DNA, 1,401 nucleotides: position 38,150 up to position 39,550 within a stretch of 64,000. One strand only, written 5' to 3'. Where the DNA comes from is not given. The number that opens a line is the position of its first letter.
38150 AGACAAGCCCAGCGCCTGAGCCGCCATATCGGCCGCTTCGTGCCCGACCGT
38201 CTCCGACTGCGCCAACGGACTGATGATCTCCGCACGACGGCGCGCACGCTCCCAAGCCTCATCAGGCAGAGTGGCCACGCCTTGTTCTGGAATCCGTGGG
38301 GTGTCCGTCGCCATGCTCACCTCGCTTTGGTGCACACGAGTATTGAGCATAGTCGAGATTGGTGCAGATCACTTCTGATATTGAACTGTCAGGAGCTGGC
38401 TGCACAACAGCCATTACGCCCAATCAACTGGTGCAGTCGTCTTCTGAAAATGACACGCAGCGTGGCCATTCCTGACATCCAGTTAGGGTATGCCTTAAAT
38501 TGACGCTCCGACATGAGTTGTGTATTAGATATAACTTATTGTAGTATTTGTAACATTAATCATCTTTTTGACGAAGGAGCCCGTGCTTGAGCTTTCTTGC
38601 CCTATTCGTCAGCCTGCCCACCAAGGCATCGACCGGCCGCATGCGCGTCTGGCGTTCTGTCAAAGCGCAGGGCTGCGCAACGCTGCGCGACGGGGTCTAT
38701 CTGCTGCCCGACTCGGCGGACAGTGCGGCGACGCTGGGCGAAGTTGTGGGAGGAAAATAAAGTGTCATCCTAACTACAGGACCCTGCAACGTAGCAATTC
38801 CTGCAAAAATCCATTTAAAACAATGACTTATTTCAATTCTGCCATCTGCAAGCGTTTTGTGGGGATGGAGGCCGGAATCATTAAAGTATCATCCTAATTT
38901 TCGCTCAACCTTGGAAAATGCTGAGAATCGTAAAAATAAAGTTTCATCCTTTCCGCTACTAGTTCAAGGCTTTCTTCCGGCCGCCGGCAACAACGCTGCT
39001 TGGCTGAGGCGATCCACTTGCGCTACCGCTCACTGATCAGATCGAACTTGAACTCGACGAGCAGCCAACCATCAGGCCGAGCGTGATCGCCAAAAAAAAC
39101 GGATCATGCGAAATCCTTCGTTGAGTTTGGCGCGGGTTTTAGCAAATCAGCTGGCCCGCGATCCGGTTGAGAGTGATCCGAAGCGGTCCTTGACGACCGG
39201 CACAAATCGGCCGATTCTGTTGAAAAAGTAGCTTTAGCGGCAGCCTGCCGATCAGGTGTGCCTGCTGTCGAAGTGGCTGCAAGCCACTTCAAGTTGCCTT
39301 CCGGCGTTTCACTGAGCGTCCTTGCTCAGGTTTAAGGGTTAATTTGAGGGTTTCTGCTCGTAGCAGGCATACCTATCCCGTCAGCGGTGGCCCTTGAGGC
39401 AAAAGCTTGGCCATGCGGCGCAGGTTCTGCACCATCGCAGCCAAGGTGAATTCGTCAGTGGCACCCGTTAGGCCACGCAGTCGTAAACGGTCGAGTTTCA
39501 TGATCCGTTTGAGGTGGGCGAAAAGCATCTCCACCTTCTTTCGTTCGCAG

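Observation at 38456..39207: Region outside the integron IRt with a res-like site and three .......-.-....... direct repeats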

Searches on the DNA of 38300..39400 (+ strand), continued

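Call 26: search_dna_similar(query=window:38456-38744:+, collection=plasmids, mode=distant, max_rows=60, rows=best, max_evalue=0.00001)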
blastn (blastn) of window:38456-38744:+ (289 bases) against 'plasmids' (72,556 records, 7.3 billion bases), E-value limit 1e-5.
Records with a match: 182; places in all: 183; records where one place covers at least 80% of the query: 49.
Best place of each record, by identity: >=99% 46; 95-99% 7; 80-90% 7; 60-80% 122.
By first word of the organism name: Ralstonia 114; Escherichia 32; Pseudomonas 11; Klebsiella 5; Shewanella 4; Burkholderia 4; Shigella 3; Aeromonas 2; Stutzerimonas 2; Cupriavidus 2; and 2 more.
By predicted mobility (MOB-suite, as given by PLSDB): mobilizable 103; conjugative 47; non-mobilizable 32.
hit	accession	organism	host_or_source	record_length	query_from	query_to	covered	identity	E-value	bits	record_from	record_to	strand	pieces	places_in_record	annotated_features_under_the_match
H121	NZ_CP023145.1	Escherichia coli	food,raw milk cheese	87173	1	289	100%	100.0%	1e-145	522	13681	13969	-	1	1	none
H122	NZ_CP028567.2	Aeromonas hydrophila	Pure Culture,Sewage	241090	1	289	100%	100.0%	1e-145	522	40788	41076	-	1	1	none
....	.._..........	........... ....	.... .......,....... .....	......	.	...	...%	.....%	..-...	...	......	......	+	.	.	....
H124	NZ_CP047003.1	Escherichia coli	chicken,whole organism,intestinal and ...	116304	1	289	100%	100.0%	1e-145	522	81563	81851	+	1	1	none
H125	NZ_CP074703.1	Escherichia coli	Homo sapiens,cell culture,rectal swab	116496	1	289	100%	100.0%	1e-145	522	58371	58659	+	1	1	none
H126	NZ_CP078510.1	Stutzerimonas stutzeri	mixed culture,marine sludge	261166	1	289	100%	100.0%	1e-145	522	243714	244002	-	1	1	chromate resistance protein ChrB domain-containing protein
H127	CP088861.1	Escherichia coli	Homo sapiens,blood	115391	1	289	100%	100.0%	1e-145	522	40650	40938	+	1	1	none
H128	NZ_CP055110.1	Shigella flexneri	Shek Wu Hui WWTPs_104 WWTPs influent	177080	1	289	100%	100.0%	1e-145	522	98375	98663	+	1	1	none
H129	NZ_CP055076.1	Shigella flexneri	Shek Wu Hui WWTPs_116 WWTPs influent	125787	1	289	100%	100.0%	1e-145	522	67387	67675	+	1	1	none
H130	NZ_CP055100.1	Shigella flexneri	Shek Wu Hui WWTPs_107 WWTPs influent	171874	1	289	100%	100.0%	1e-145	522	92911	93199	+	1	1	none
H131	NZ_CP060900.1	Escherichia coli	Homo sapiens,urine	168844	1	289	100%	100.0%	1e-145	522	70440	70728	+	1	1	none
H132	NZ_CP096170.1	Shewanella sp. JNE2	milking environment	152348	1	289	100%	100.0%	1e-145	522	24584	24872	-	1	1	none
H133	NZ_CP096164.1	Shewanella sp. JNE10-2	milking environment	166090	1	289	100%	100.0%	1e-145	522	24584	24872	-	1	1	none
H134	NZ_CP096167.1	Shewanella sp. JNE7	milking environment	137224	1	289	100%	100.0%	1e-145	522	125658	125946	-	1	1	none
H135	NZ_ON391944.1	Shewanella sp.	-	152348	1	289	100%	100.0%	1e-145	522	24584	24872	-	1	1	none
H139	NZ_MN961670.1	Pseudomonas putida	Homo sapiens,urine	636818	1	289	100%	100.0%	1e-145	522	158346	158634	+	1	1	chromate resistance protein ChrB domain-containing protein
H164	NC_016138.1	Pseudomonas aeruginosa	-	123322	2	289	100%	97.9%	5e-137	493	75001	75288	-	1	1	chromate resistance protein ChrB domain-containing protein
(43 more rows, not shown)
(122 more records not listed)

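Call 27: get_annotated_region(hit=H164, flank=7000)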
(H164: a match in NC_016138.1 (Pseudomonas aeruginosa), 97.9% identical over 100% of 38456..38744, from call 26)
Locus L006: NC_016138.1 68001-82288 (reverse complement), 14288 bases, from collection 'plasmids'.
description: Pseudomonas aeruginosa plasmid pUM505, complete sequence
organism: Pseudomonas aeruginosa (NCBI taxid 287)
taxonomy: Bacteria; Pseudomonadota; Gammaproteobacteria; Pseudomonadales; Pseudomonadaceae; Pseudomonas; Pseudomonas aeruginosa
host: -; source: -; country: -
typing (MOB-suite, as given by PLSDB): conjugative; replicon rep_cluster_322; relaxase MOBH; mating-pair formation MPF_G
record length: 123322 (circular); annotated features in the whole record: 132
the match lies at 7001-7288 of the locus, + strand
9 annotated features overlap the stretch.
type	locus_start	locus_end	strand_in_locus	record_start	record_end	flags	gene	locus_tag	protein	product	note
CDS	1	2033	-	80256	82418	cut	-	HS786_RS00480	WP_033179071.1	tyrosine-type recombinase/integrase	-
CDS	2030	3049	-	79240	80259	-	-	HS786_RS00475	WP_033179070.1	site-specific integrase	GO:0015074 - DNA integration [Evidence IEA]; GO:0006310 - DNA recombination [Evidence IEA]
CDS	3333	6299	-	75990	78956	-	-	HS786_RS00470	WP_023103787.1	Tn3 family transposase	-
CDS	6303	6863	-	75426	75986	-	-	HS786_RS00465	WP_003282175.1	recombinase family protein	GO:0006310 - DNA recombination [Evidence IEA]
CDS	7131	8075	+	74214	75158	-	-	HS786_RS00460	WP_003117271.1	chromate resistance protein ChrB domain-containing protein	-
predicted_resistance_gene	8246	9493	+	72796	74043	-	chrA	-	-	chromate resistance efflux protein ChrA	predicted by amrfinderplus; class CHROMATE; identity 100.0%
CDS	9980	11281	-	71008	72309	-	pqqF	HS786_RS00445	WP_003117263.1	pyrroloquinoline quinone biosynthesis protein PqqF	GO:0018189 - pyrroloquinoline quinone biosynthetic process [Evidence IEA]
CDS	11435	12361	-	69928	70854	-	-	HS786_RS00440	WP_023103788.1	AraC family transcriptional regulator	GO:0006355 - regulation of DNA-templated transcription [Evidence IEA]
CDS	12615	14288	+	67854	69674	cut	-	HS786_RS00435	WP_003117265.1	DUF1302 domain-containing protein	-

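Call 28: get_annotated_region(hit=H139, flank=7000)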
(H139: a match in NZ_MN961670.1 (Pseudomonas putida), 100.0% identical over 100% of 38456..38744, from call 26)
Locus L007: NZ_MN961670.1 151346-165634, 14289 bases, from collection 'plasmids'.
description: Pseudomonas putida strain NY5709 plasmid pNY5709-IMP, complete sequence
organism: Pseudomonas putida (NCBI taxid 303)
taxonomy: Bacteria; Pseudomonadota; Gammaproteobacteria; Pseudomonadales; Pseudomonadaceae; Pseudomonas; Pseudomonas putida
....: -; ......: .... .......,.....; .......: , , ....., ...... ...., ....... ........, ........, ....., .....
typing (MOB-suite, as given by PLSDB): non-mobilizable; mating-pair formation MPF_T
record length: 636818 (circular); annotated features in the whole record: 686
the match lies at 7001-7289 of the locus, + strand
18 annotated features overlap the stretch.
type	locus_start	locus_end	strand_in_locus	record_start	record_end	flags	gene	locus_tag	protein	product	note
CDS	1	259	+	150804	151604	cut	-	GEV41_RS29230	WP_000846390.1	oxacillin-hydrolyzing class D beta-lactamase OXA-10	-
predicted_resistance_gene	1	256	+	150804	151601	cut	blaOXA-10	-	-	oxacillin-hydrolyzing class D beta-lactamase OXA-10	predicted by amrfinderplus; class BETA-LACTAM; identity 100.0%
CDS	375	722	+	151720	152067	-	-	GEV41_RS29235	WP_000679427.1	quaternary ammonium compound efflux SMR transporter QacE delta 1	-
predicted_resistance_gene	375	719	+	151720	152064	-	qacEdelta1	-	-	quaternary ammonium compound efflux SMR transporter QacE delta 1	predicted by amrfinderplus; class QUATERNARY AMMONIUM; identity 100.0%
CDS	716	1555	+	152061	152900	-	sul1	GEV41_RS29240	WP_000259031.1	sulfonamide-resistant dihydropteroate synthase Sul1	-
predicted_resistance_gene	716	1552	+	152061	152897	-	sul1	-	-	sulfonamide-resistant dihydropteroate synthase Sul1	predicted by amrfinderplus; class SULFONAMIDE; identity 100.0%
CDS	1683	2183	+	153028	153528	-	-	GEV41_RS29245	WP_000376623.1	GNAT family N-acetyltransferase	-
CDS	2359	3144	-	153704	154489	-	istB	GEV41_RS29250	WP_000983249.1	IS21-like element IS1326 family helper ATPase IstB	-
CDS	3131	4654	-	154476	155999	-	istA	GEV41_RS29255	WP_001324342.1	IS21-like element IS1326 family transposase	-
CDS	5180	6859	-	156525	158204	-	-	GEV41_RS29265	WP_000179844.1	Mu transposase C-terminal domain-containing protein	GO:0015074 - DNA integration [Evidence IEA]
CDS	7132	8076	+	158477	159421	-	-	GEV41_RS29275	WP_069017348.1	chromate resistance protein ChrB domain-containing protein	-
predicted_resistance_gene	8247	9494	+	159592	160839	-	chrA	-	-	chromate resistance efflux protein ChrA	predicted by amrfinderplus; class CHROMATE; identity 99.76%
CDS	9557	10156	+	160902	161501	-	-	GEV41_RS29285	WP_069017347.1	Fe-Mn family superoxide dismutase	-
CDS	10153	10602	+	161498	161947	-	-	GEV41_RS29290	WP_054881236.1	chromate resistance protein ChrB domain-containing protein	-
CDS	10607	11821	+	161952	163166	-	-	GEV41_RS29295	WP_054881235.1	MFS transporter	-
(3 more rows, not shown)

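Call 38: search_dna_similar(query=L002:7881-8120:+, collection=plasmids, mode=near, max_rows=60, rows=spread)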
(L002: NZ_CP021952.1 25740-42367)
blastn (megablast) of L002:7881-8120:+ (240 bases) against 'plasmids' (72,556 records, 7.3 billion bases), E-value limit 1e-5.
Records with a match: 1690; places in all: 1768; records where one place covers at least 80% of the query: 21.
Best place of each record, by identity: >=99% 1640; 95-99% 12; 90-95% 34; 80-90% 4.
By first word of the organism name: Escherichia 436; Klebsiella 373; Salmonella 250; Enterobacter 123; Acinetobacter 100; Pseudomonas 81; Citrobacter 81; Providencia 42; Aeromonas 41; Proteus 34; and 31 more.
By predicted mobility (MOB-suite, as given by PLSDB): conjugative 1275; mobilizable 216; non-mobilizable 199.
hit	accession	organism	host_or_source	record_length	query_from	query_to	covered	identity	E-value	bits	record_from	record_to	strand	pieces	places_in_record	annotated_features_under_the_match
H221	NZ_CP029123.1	Escherichia coli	-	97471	1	240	100%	100.0%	3e-122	444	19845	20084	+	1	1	none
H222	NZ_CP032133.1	Acinetobacter chinensis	Culture,Sewage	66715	118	240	51%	99.2%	1e-55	222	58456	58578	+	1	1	none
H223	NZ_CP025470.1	Klebsiella pneumoniae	Homo sapiens,mixed culture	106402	120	240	50%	100.0%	4e-56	224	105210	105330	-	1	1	none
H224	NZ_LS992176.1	Citrobacter freundii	-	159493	120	240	50%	100.0%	4e-56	224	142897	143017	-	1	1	none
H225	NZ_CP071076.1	Escherichia coli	Homo sapiens,rectal swab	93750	120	240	50%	100.0%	4e-56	224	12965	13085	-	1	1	none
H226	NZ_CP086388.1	Escherichia coli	Chroicocephalus novaehollandiae,cell ...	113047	120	240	50%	100.0%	4e-56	224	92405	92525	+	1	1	none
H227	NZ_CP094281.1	Klebsiella aerogenes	Homo sapiens,Hydrothorax and Ascites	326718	120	240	50%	100.0%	4e-56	224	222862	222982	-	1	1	none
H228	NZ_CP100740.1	Salmonella enterica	Homo sapiens,stool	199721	120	240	50%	100.0%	4e-56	224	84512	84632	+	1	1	none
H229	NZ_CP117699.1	Salmonella enterica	Homo sapiens,tissue sample,leg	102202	120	240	50%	100.0%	4e-56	224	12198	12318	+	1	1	none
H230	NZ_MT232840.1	Escherichia coli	-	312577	120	240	50%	100.0%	4e-56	224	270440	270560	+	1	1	none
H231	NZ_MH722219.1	Serratia marcescens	-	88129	120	240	50%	100.0%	4e-56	224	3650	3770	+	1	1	none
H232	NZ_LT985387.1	Escherichia coli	-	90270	120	240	50%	100.0%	4e-56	224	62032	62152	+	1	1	none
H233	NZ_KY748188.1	Escherichia coli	-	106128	120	240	50%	100.0%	4e-56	224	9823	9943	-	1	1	none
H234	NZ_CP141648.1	Citrobacter freundii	Homo sapiens,cerebrospinal fluid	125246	120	240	50%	100.0%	4e-56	224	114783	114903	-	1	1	none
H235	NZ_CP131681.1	Klebsiella pneumoniae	Homo sapiens,culture,Abs/pus/wd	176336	120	240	50%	100.0%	4e-56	224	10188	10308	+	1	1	none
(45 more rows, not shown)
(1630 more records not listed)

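Call 39: get_annotated_region(hit=H225, flank=3000)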
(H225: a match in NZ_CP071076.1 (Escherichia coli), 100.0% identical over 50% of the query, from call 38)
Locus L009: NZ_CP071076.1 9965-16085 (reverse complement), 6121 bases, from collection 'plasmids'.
description: Escherichia coli strain 3347558 plasmid p3347558_3, complete sequence
organism: Escherichia coli (NCBI taxid 562)
taxonomy: Bacteria; Pseudomonadota; Gammaproteobacteria; Enterobacterales; Enterobacteriaceae; Escherichia; Escherichia coli
host: -; source: Homo sapiens,rectal swab; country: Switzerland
typing (MOB-suite, as given by PLSDB): conjugative; replicon IncI1/B/O; relaxase MOBP; mating-pair formation MPF_I
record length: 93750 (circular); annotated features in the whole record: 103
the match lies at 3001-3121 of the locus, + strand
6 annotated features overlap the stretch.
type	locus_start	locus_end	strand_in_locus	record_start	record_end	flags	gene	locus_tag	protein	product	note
CDS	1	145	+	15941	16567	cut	-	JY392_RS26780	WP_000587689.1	ParA family plasmid-partitioning AAA ATPase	-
CDS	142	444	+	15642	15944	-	-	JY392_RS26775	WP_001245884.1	hypothetical protein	-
CDS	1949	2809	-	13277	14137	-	-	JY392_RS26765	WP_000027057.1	broad-spectrum class A beta-lactamase TEM-1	-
predicted_resistance_gene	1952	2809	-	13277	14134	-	blaTEM-1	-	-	broad-spectrum class A beta-lactamase TEM-1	predicted by amrfinderplus; class BETA-LACTAM; identity 100.0%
CDS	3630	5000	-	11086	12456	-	-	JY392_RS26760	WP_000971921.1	IS1182-like element ISCfr1 family transposase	-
CDS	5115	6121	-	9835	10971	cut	-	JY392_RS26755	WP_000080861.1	DUF3883 domain-containing protein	-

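Call 40: get_annotated_region(hit=H46, flank=3000)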
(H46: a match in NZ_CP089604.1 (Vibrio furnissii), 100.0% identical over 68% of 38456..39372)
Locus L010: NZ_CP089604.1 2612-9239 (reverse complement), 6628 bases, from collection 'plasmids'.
description: Vibrio furnissii strain VFN3 plasmid pVFN3-blaOXA-193K, complete sequence
organism: Vibrio furnissii (NCBI taxid 29494)
taxonomy: Bacteria; Pseudomonadota; Gammaproteobacteria; Vibrionales; Vibrionaceae; Vibrio; Vibrio furnissii
host: -; source: Hospital sewage; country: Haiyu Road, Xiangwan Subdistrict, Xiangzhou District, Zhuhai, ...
typing (MOB-suite, as given by PLSDB): conjugative; replicon IncC; relaxase MOBH,MOBH; mating-pair formation MPF_F
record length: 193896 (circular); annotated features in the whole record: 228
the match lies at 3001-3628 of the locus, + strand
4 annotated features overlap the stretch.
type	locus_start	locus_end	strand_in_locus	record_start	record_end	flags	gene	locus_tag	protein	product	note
CDS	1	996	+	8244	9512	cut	-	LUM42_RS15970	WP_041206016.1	IS4-like element ISAeme4 family transposase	GO:0006313 - DNA transposition [Evidence IEA]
CDS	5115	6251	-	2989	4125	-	-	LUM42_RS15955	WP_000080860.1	DUF3883 domain-containing protein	-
CDS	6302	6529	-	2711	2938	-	-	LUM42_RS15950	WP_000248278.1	hypothetical protein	-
CDS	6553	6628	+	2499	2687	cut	-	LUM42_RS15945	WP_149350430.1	hypothetical protein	-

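Call 51: search_dna_similar(query=L009:2882-3121:+, collection=plasmids, mode=near, max_rows=10)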
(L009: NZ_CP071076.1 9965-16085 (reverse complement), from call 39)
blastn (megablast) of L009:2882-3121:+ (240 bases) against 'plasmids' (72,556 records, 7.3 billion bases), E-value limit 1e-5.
The search stops at 5000 records and this limit was reached: more records match than are counted here, and every count below describes the 5000 best-scoring records only.
Records with a match: at least 5000; places in all: 6064; records where one place covers at least 80% of the query: 444.
Best place of each record, by identity: >=99% 5000.
By first word of the organism name: Klebsiella 2032; Escherichia 1786; Salmonella 425; Enterobacter 265; Citrobacter 137; Shigella 96; Acinetobacter 54; Pseudomonas 21; Serratia 20; Providencia 18; and 24 more.
By predicted mobility (MOB-suite, as given by PLSDB): conjugative 3565; mobilizable 823; non-mobilizable 612.
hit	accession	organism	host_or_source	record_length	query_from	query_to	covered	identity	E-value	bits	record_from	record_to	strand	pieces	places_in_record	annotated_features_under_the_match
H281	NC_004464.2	Citrobacter freundii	-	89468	1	240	100%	100.0%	3e-122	444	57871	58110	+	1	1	none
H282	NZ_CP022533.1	Enterobacter hormaechei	Homo sapiens,endotracheal tube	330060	1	240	100%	100.0%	3e-122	444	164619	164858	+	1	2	none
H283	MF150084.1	Klebsiella pneumoniae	Homo sapiens,single cell,urine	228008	1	240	100%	100.0%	3e-122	444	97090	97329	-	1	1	none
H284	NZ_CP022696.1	Citrobacter farmeri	Homo sapiens,Rectal swab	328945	1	240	100%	100.0%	3e-122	444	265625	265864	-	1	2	none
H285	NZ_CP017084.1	Proteus mirabilis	Homo sapiens,sputum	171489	1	240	100%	100.0%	3e-122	444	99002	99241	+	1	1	none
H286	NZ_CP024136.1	Escherichia coli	single cell,clinical patient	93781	1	240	100%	100.0%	3e-122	444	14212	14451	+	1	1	none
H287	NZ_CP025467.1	Klebsiella pneumoniae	Homo sapiens,mixed culture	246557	1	240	100%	100.0%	3e-122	444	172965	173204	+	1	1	none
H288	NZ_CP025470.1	Klebsiella pneumoniae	Homo sapiens,mixed culture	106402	1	240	100%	100.0%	3e-122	444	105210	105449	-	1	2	none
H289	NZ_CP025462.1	Klebsiella pneumoniae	Homo sapiens,mixed culture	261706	1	240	100%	100.0%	3e-122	444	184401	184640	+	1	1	none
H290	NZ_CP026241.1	Citrobacter freundii complex sp. CFNIH9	-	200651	1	240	100%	100.0%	3e-122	444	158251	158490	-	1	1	none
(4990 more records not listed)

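Call 63: search_rna_families(source=window, start=38300, end=39400, threshold=evalue, max_evalue=1)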
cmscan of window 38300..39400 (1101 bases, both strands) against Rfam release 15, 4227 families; matches with E-value up to 1: 1.
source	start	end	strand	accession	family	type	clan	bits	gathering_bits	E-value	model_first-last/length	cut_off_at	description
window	39276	39370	-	RF02824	LPR10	Gene; sRNA;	-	21.8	69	0.31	1-94/94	no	Legionella RNA 10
